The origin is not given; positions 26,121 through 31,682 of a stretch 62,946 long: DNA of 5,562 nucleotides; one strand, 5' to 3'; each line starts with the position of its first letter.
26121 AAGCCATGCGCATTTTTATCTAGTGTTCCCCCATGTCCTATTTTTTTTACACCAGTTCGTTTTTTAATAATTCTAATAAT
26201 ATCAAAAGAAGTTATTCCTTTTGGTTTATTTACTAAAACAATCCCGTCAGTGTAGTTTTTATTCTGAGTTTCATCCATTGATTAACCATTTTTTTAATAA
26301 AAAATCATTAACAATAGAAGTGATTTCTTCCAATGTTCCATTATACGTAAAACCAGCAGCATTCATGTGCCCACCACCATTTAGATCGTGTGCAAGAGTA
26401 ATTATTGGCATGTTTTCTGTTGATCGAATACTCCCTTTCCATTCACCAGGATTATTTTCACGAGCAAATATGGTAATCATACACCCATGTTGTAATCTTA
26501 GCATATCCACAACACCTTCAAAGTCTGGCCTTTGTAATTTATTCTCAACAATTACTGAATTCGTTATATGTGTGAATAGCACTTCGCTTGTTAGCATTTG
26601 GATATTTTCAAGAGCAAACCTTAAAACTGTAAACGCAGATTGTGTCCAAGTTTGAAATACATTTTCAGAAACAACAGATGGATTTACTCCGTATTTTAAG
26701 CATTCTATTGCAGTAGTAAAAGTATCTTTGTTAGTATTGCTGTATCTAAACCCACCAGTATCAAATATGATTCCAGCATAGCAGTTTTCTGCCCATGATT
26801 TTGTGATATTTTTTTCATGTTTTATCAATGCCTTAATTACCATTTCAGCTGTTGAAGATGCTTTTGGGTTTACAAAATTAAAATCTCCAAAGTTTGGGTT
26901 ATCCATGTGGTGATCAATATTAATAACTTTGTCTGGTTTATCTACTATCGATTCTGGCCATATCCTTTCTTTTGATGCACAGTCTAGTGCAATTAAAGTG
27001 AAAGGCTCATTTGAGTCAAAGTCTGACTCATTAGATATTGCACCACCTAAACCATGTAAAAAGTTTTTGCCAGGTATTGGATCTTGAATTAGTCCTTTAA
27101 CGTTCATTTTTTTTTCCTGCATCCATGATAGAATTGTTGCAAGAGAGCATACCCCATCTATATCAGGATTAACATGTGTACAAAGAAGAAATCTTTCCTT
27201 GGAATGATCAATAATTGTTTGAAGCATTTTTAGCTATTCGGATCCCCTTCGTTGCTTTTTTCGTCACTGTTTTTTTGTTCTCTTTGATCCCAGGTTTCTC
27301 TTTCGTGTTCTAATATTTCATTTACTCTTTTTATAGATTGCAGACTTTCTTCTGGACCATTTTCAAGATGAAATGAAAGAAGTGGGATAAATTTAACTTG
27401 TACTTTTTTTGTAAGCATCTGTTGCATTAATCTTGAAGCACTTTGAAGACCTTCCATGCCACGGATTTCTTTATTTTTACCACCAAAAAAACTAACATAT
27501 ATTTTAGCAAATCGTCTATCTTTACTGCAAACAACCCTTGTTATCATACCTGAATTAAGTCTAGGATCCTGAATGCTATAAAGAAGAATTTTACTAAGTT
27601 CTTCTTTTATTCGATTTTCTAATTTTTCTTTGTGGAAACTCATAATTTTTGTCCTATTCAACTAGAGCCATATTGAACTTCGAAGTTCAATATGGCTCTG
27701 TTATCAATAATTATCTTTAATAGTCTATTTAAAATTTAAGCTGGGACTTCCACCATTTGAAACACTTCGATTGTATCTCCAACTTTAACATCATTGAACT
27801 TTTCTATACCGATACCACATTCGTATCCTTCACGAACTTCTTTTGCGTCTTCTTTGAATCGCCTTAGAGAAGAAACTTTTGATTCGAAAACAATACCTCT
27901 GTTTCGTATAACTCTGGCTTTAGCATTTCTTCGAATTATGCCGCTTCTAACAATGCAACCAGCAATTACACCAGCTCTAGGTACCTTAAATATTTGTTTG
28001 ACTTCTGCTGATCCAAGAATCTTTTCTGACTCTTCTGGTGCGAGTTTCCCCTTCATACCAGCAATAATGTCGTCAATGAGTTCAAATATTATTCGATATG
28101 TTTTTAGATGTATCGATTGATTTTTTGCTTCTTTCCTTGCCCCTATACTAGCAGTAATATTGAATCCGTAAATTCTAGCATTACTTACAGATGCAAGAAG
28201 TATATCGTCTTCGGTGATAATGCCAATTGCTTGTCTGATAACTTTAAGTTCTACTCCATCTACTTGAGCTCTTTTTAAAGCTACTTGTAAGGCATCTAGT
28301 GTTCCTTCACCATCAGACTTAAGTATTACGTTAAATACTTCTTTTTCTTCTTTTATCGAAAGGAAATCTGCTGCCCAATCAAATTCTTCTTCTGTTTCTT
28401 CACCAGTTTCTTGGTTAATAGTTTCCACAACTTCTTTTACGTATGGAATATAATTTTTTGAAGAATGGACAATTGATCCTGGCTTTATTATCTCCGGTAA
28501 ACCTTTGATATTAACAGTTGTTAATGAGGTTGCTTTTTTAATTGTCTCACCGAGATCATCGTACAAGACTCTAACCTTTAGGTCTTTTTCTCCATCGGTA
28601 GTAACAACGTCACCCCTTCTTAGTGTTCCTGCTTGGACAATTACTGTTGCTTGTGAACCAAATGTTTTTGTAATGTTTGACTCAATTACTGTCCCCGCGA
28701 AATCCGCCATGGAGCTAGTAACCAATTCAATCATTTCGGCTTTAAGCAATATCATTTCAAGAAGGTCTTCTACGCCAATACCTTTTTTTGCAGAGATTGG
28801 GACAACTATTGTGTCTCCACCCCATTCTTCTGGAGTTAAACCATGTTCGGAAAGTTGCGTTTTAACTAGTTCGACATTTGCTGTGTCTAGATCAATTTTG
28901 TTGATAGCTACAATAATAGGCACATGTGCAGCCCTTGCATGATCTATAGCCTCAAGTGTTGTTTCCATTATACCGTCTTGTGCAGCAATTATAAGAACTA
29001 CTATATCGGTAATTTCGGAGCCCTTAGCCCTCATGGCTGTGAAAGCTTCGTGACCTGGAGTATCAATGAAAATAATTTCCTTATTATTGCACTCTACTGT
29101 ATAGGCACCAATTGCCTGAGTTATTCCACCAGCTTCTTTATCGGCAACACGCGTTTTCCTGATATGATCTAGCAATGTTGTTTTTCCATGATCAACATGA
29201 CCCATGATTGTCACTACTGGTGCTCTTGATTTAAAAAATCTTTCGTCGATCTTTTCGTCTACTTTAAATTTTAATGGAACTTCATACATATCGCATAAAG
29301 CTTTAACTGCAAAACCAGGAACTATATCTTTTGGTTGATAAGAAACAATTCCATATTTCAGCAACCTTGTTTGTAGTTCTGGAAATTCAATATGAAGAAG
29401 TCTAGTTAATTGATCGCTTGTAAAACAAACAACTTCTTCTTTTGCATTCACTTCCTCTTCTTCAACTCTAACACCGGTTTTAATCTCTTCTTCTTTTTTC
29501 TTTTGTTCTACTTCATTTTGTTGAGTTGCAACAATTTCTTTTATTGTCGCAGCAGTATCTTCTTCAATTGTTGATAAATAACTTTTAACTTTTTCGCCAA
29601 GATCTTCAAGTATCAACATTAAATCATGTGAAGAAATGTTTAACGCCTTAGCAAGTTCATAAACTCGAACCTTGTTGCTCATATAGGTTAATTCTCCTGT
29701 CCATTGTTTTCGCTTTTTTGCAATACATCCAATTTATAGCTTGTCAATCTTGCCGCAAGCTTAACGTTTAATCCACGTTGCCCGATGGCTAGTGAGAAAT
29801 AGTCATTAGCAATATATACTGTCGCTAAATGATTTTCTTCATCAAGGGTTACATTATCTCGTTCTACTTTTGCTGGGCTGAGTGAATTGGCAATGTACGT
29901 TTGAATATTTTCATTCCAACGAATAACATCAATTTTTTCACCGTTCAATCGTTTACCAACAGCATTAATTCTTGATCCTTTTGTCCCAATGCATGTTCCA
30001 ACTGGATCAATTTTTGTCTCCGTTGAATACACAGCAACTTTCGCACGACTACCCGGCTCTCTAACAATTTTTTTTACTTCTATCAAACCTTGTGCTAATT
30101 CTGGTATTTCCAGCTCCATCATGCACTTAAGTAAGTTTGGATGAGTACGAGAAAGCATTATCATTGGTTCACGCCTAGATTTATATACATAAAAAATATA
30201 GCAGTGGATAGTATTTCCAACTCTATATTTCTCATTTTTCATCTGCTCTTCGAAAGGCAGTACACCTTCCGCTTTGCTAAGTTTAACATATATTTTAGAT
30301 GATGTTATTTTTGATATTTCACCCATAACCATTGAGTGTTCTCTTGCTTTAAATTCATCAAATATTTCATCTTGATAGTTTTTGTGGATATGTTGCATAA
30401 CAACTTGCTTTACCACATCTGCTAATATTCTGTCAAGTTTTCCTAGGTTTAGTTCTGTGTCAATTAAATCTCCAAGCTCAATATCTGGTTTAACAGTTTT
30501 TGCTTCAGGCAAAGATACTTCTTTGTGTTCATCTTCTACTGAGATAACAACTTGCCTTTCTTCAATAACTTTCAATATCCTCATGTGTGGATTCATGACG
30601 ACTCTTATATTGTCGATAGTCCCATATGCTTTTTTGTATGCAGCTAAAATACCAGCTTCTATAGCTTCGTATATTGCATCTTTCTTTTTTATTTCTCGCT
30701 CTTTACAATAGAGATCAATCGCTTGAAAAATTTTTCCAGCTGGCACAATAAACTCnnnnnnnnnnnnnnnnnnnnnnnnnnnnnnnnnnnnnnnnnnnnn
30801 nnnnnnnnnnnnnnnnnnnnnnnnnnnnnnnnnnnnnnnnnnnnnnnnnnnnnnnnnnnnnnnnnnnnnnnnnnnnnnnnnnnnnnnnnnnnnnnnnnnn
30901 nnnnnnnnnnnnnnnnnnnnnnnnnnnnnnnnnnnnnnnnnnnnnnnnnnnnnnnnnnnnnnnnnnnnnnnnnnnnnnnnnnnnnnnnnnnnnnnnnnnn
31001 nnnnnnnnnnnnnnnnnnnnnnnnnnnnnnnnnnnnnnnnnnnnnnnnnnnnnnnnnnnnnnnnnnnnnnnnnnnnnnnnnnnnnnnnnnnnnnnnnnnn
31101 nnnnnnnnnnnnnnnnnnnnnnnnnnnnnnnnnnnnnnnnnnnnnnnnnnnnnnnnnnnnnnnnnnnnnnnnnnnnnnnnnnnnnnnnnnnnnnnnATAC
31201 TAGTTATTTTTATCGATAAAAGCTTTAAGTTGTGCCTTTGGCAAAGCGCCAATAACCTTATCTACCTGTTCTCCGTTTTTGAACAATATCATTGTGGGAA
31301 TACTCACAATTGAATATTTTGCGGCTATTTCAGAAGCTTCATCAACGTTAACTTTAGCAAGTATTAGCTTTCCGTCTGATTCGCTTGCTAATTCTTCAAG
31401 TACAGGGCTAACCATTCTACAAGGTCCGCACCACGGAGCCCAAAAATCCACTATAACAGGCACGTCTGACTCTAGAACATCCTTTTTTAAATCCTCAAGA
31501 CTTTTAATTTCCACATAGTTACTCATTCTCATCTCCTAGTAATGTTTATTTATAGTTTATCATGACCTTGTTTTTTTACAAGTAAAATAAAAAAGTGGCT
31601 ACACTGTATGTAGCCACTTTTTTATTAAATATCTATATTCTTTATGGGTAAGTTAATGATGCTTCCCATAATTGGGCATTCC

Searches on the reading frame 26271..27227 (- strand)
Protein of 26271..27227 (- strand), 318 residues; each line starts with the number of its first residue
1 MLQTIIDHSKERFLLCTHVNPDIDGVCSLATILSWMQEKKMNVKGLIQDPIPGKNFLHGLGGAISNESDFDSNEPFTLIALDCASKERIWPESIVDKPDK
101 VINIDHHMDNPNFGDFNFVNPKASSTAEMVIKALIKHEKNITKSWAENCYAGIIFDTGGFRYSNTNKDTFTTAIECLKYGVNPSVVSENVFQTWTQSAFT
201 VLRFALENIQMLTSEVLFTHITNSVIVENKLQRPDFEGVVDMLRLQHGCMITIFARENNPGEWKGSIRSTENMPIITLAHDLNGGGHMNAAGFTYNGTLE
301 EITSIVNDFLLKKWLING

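Call 7: search_protein_families(library=pfam, proteins=[window:26271-27227:-], max_evalue=0.001)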
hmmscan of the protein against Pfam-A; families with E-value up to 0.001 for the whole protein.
window:26271-27227:- (318 aa): 2 families
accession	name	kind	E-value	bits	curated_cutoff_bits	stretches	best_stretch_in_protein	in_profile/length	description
PF01368.27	DHH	-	6.9e-17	62.3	28.1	1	13-153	2-125/125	DHH family, N-terminal domain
PF02272.25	DHHA1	-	6e-09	36.7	25.9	1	228-310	10-100/102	DHHA1 domain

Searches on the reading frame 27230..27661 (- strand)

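Call 7: search_protein_families(library=pfam, proteins=[window:27230-27661:-], max_evalue=0.001)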
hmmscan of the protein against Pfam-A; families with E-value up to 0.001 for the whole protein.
window:27230-27661:- (143 aa): 1 family
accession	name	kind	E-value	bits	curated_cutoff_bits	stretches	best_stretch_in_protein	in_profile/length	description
PF02033.23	RBFA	-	2.3e-21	76.5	34.7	1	11-106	2-98/105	Ribosome-binding factor A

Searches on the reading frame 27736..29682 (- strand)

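Call 7: search_protein_families(library=pfam, proteins=[window:27736-29682:-], max_evalue=0.001)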
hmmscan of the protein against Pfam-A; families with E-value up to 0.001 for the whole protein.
window:27736-29682:- (648 aa): 12 families
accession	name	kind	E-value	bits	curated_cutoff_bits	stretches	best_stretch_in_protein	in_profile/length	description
PF00009.33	GTP_EFTU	-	2.4e-36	125.5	26.5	1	155-313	4-184/188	Elongation factor Tu GTP binding domain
PF11987.13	IF-2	-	9.5e-26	90.5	27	1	442-539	18-116/117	Translation-initiation factor 2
PF04760.21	IF2_N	-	8.3e-13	48.3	25.3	1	3-49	2-48/53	Translation initiation factor IF-2, N-terminal region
PF22042.2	EF-G_D2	-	2.3e-12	47.3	27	1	328-403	2-79/84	Elongation factor G domain 2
PF01926.29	MMR_HSR1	-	9e-11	42.3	21.9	1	157-262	2-113/113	50S ribosome-binding GTPase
PF03144.31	GTP_EFTU_D2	-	2.8e-08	34.5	30.3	1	571-638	1-72/73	Elongation factor Tu domain 2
PF00025.27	Arf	-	2.8e-06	27.4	22.3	1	157-311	17-170/174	ADP-ribosylation factor family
PF00071.28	Ras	-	2.2e-05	24.5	21.6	1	158-313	3-158/162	Ras family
PF10662.15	PduV-EutP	-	2.8e-05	24.4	21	1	157-310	4-140/143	Ethanolamine utilisation - propanediol utilisation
PF02421.24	FeoB_N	-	3.9e-05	23.7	27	1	157-310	3-155/156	Ferrous iron transport protein B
PF16897.10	MMR_HSR1_Xtn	-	0.00033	21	35.2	0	240-312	43-101/106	C-terminal region of MMR_HSR1 domain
PF09439.16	SRPRB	-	0.00036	20.4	25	1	153-274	2-131/178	Signal recognition particle receptor beta subunit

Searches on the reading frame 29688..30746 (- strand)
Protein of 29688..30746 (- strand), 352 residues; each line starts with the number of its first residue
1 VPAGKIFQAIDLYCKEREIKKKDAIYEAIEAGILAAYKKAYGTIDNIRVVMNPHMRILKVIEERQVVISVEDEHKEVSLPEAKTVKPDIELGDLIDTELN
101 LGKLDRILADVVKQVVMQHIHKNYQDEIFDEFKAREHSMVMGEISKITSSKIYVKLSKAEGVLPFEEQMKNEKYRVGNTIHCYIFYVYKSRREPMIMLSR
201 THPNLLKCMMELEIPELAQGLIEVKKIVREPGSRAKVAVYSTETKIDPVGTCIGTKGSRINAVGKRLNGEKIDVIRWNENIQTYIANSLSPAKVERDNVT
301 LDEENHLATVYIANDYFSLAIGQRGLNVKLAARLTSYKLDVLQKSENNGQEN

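Call 7: search_protein_families(library=pfam, proteins=[window:29688-30746:-], max_evalue=0.001)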
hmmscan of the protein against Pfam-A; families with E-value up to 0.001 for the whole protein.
window:29688-30746:- (352 aa): 3 families
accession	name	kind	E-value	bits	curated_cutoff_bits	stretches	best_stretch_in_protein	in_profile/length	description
PF13184.12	KH_5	-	4.2e-28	97.7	27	1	231-295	1-65/69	NusA-like KH domain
PF08529.16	NusA_N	-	1e-24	87.5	23.8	1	6-122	2-115/119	NusA N-terminal domain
PF00575.29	S1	-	2.5e-05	25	22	1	135-193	3-68/74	S1 RNA binding domain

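Call 19: find_related_loci(query=window:29688-30746:-, collection=genome_contigs, flank=10000)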
Query window:29688-30746:- (352 aa) in genome_contigs; peptide patterns used: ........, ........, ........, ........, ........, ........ (x = any residue, [..] = any of these).
104 stretches matched a pattern; 6 encode a relative of the query (tblastn E <= 1e-3); 6 distinct loci.
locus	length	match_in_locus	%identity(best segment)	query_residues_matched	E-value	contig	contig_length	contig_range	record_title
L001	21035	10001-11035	36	5-351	2e-69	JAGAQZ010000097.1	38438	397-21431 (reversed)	MAG: Lachnospiraceae bacterium isolate RGIG8694 Water_deer_Colon-2__c338463, whole genome shotgun sequence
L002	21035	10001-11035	36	5-351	4e-69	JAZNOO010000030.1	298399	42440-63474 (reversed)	MAG: Lachnospiraceae bacterium isolate T1900044652_TS20190118.MAGScoT_cleanbin_000024 SGB_1434_k141_2611288, whole genom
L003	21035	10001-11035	36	5-351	4e-69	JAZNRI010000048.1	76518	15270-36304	MAG: Lachnospiraceae bacterium isolate T1900044817_TS20190283.MAGScoT_cleanbin_000022 SGB_2824_k141_1110641, whole genom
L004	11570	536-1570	36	5-351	4e-69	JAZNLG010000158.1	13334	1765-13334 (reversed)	MAG: Lachnospiraceae bacterium isolate T1900044671_TS20190137.MAGScoT_cleanbin_000028 SGB_1589_k141_2203548, whole genom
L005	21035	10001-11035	36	5-351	2e-69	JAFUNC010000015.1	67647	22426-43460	MAG: Lachnospiraceae bacterium isolate RGIG4645 Roe_deer_Rectum-4__c3446, whole genome shotgun sequence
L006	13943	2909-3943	36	5-351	1e-68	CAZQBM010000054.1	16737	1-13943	MAG TPA_asm: uncultured Lachnospiraceae bacterium isolate SRP350583_co1_108 genome assembly, contig: NODE_5959_length_16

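Call 40: find_related_loci(query=A2, collection=genome_contigs, flank=10000)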
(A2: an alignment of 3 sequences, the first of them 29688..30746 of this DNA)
Query A2 (352 aa) in genome_contigs; peptide patterns used: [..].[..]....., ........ (x = any residue, [..] = any of these).
264 stretches matched a pattern; 9 encode a relative of the query (tblastn E <= 1e-3); 8 distinct loci.
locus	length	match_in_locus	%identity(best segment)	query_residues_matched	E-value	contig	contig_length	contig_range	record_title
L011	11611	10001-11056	78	1-352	0e+0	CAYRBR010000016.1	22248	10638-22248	MAG TPA_asm: uncultured Caldisericota bacterium isolate binchicken_co42_481 genome assembly, contig: NODE_2841_length_22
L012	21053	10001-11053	76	1-351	0e+0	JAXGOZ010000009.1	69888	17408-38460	MAG: Caldisericia bacterium isolate AnMBR.bin291 bin291_9, whole genome shotgun sequence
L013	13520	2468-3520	75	1-351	0e+0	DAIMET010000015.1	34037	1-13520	MAG TPA_asm: Calditrichota bacterium isolate CTOTU18381 NODE_806_length_34037_cov_8.623889, whole genome shotgun sequenc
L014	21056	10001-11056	75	1-352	0e+0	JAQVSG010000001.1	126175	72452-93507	MAG: Caldisericia bacterium isolate STF1_269 NODE_178_length_126175_cov_6.257331_Sandtown_F1, whole genome shotgun seque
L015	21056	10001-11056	75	1-352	0e+0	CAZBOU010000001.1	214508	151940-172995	MAG TPA_asm: uncultured Caldisericota bacterium isolate SRP241341_co1_202 genome assembly, contig: NODE_49_length_214508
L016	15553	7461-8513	75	1-351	0e+0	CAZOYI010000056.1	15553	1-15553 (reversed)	MAG TPA_asm: uncultured Caldisericota bacterium isolate SRP067234_co1_130 genome assembly, contig: k99_613689, whole gen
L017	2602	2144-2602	72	1-153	5e-72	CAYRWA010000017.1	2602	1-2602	MAG TPA_asm: uncultured Caldisericota bacterium isolate SRP067234_co1_319 genome assembly, contig: k99_1026599, whole ge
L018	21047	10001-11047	37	23-341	5e-68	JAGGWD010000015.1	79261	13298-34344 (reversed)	MAG: bacterium isolate AUK117 PB_MBMC_071_c_000000000001, whole genome shotgun sequence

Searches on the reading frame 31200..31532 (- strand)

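Call 7: search_protein_families(library=pfam, proteins=[window:31200-31532:-], max_evalue=0.001)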
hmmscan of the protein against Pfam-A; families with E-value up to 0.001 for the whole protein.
window:31200-31532:- (110 aa): 5 families
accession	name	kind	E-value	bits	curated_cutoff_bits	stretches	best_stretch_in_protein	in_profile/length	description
PF00085.26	Thioredoxin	-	1.3e-31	109.1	23.5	1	12-108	7-103/103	Thioredoxin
PF13098.12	Thioredoxin_2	-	1.7e-08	35.1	27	1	24-105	6-103/104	Thioredoxin-like domain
PF14595.12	Thioredoxin_9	-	4.5e-07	30.3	25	1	16-102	35-122/129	Thioredoxin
PF13905.12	Thioredoxin_8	-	5.9e-07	30.2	27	1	25-64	3-44/94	Thioredoxin-like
PF00578.27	AhpC-TSA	-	0.00044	20.6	26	1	19-99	23-103/124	AhpC/TSA family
